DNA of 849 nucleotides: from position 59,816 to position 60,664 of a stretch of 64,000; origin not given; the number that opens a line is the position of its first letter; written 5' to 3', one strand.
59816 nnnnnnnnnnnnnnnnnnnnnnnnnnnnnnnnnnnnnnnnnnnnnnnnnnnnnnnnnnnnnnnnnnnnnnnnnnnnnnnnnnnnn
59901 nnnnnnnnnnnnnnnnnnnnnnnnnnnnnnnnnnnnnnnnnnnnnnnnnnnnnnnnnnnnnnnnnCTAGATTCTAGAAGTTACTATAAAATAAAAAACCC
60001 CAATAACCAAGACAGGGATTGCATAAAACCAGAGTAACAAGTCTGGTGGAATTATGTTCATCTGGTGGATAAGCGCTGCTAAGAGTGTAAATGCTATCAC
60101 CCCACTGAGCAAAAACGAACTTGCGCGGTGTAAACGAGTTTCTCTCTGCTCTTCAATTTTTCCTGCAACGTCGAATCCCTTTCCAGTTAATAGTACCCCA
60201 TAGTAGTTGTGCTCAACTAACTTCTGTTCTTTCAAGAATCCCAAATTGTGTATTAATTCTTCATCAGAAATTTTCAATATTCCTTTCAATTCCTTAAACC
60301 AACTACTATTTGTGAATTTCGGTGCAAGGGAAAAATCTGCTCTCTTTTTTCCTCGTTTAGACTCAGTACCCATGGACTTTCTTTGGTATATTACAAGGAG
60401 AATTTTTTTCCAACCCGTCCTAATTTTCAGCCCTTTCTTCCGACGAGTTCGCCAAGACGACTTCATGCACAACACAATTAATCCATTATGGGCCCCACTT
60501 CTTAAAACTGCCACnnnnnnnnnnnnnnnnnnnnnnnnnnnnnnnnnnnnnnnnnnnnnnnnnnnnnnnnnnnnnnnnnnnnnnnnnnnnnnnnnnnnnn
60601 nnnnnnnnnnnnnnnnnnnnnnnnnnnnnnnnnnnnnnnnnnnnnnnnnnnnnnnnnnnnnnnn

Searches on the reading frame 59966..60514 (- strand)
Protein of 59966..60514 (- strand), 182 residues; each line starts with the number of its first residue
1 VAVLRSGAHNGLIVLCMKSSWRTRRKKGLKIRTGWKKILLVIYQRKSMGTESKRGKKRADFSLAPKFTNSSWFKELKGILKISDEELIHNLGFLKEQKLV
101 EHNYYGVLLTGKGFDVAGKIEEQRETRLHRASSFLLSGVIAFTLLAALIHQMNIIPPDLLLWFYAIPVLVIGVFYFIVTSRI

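Call 18: search_protein_families(library=pfam, proteins=[window:59966-60514:-], max_evalue=0.01)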
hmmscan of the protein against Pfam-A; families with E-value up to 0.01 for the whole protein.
window:59966-60514:- (182 aa): 1 family
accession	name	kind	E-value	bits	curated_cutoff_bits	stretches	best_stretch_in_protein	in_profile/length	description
PF21715.3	CggR_N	-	0.0044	17.1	30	1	80-122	27-69/71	CggR N-terminal DNA binding domain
